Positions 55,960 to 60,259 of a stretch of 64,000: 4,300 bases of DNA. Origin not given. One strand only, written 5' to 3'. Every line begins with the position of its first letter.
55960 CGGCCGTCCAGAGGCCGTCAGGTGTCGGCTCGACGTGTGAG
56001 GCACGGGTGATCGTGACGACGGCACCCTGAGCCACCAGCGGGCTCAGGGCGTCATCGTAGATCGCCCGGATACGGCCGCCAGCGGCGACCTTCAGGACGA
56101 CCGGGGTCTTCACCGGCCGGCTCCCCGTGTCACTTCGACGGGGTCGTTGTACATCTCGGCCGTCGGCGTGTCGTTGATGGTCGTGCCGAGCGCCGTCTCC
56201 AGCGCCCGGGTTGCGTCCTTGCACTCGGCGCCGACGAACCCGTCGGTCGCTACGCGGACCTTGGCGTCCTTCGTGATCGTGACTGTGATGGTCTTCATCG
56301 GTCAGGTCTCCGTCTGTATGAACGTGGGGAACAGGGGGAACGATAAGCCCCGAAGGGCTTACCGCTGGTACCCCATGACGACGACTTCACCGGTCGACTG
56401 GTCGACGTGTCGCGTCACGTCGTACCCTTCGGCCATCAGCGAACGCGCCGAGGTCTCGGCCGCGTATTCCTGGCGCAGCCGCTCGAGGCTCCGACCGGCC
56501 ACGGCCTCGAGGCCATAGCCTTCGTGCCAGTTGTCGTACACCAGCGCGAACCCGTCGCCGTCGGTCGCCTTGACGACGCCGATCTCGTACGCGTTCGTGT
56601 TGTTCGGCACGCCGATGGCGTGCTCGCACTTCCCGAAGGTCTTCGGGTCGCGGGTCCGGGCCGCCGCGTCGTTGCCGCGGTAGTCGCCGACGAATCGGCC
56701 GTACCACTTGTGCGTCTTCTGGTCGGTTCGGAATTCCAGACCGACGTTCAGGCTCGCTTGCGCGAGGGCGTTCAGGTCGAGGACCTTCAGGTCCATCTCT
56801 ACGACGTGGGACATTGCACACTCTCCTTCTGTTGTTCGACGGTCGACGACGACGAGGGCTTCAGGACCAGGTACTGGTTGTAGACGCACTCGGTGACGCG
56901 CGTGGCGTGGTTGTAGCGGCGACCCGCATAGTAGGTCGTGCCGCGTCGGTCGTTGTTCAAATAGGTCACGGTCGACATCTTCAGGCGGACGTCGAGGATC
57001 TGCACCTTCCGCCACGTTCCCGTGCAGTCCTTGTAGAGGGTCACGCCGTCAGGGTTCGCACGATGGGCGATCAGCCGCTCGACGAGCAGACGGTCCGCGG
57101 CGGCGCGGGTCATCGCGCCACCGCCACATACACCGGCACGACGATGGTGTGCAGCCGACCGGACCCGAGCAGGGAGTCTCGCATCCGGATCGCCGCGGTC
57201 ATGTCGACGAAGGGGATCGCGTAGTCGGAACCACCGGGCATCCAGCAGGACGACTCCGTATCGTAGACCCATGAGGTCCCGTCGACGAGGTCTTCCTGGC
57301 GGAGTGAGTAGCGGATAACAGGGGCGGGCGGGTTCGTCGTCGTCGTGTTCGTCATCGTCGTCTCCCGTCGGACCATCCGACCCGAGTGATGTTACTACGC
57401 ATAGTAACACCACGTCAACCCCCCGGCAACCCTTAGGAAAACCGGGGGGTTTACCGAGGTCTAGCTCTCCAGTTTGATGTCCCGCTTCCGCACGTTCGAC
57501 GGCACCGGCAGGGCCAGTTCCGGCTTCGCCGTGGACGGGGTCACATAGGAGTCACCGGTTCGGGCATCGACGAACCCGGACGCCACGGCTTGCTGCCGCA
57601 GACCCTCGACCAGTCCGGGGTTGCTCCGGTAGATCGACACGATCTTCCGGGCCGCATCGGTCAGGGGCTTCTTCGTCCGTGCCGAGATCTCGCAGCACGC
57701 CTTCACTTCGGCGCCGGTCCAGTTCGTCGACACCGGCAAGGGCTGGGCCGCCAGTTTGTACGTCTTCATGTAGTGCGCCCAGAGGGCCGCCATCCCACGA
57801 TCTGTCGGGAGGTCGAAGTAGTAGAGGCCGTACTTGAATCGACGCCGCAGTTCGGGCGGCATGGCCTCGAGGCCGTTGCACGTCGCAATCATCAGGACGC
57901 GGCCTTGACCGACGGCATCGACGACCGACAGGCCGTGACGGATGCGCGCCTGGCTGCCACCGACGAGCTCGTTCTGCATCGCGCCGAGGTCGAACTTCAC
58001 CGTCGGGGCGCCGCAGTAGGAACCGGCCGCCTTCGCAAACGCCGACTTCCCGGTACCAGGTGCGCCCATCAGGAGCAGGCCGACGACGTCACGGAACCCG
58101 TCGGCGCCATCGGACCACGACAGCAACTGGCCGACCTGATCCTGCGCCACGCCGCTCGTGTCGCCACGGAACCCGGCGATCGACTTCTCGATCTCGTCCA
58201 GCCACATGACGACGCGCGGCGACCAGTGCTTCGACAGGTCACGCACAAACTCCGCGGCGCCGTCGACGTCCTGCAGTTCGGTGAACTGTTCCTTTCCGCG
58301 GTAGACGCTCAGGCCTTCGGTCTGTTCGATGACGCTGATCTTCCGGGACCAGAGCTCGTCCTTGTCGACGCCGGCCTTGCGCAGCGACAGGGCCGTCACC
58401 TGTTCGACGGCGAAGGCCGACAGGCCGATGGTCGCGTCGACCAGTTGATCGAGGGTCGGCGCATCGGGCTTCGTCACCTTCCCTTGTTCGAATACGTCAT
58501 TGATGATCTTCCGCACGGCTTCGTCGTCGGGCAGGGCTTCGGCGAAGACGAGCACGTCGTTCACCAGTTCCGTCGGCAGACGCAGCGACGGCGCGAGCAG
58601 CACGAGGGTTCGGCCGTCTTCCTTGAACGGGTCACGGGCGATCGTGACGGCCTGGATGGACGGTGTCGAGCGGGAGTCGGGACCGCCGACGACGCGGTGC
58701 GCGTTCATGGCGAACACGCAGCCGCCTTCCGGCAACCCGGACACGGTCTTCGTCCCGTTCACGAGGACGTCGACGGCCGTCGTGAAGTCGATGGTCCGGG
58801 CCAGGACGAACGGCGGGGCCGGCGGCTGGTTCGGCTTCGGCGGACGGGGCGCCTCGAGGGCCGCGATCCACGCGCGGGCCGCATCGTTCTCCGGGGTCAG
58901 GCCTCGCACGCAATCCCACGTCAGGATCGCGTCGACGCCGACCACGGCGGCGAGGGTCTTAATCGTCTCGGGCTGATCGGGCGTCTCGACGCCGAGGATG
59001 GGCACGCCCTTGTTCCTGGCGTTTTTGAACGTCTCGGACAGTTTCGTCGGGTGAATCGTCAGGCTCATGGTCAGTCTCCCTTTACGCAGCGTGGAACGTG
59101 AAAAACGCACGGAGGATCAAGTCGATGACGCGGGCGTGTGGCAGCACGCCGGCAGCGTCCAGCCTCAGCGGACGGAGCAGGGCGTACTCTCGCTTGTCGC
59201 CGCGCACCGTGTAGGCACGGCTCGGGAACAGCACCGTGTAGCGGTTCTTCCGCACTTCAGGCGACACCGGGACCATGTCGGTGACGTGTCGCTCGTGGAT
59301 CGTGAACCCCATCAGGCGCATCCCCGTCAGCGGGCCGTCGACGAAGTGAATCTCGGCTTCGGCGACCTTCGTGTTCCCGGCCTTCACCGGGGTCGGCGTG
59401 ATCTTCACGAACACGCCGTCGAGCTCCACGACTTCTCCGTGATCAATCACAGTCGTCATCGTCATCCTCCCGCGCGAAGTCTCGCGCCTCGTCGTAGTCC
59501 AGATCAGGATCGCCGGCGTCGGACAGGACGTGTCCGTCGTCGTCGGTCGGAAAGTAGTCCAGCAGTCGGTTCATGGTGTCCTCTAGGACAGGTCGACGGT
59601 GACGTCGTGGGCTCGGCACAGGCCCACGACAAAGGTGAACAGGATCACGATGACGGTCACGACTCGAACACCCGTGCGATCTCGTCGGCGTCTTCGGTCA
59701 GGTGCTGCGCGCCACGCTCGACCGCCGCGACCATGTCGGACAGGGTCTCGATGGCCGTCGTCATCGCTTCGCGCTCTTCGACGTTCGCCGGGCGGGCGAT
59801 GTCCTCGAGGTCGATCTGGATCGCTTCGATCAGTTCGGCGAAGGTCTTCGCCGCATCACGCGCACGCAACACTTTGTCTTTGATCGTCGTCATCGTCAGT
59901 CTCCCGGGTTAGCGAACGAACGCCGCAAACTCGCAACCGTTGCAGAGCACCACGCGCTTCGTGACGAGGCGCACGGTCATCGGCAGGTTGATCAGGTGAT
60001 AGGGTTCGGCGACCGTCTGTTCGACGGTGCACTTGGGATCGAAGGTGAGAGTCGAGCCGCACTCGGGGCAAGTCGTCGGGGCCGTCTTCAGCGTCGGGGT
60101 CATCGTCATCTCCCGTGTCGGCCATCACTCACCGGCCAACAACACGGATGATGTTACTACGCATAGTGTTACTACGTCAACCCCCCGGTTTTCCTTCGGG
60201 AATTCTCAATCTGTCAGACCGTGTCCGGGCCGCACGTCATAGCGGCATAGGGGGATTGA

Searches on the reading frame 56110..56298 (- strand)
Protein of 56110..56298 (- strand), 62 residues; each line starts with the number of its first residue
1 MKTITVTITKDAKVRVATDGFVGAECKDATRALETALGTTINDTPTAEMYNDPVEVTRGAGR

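Call 34: search_protein_families(library=pfam, proteins=[window:56110-56298:-], max_evalue=0.01)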
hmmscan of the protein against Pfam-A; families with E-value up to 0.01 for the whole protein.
window:56110-56298:- (62 aa): 1 family
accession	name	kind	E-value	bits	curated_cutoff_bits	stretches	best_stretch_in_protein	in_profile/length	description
PF11211.13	DUF2997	-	2.1e-14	53.6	24.1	1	4-50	1-47/47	Protein of unknown function (DUF2997)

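Call 37: search_protein_families(library=padloc, proteins=[window:56110-56298:-], max_evalue=0.01)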
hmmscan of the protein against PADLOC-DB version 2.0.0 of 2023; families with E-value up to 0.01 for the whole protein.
window:56110-56298:- (62 aa): 0 families

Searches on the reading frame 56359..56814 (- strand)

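Call 34: search_protein_families(library=pfam, proteins=[window:56359-56814:-], max_evalue=0.01)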
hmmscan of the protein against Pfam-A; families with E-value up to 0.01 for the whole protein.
window:56359-56814:- (151 aa): 1 family
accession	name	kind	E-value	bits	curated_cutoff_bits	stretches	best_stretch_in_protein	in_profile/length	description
PF06868.16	DUF1257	-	6.2e-05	23.6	22.2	1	69-145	30-101/103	Protein of unknown function (DUF1257)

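Call 37: search_protein_families(library=padloc, proteins=[window:56359-56814:-], max_evalue=0.01)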
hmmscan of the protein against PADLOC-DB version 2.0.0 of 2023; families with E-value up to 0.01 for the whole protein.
window:56359-56814:- (151 aa): 0 families

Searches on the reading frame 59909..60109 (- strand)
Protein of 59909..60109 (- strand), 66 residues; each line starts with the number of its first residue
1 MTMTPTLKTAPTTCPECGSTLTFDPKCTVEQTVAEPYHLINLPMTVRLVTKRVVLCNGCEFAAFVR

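Call 34: search_protein_families(library=pfam, proteins=[window:59909-60109:-], max_evalue=0.01)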
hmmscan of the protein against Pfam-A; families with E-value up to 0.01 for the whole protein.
window:59909-60109:- (66 aa): 2 families
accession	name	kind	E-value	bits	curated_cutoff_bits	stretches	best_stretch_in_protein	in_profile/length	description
PF22289.1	DmmA-like_C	-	0.00068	20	27.4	0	2-22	9-29/44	Dimethylamine monooxygenase subunit DmmA-like, C-terminal domain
PF25208.1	DUF7838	-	0.0074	16.6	28.5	0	12-23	7-18/55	Domain of unknown function (DUF7838)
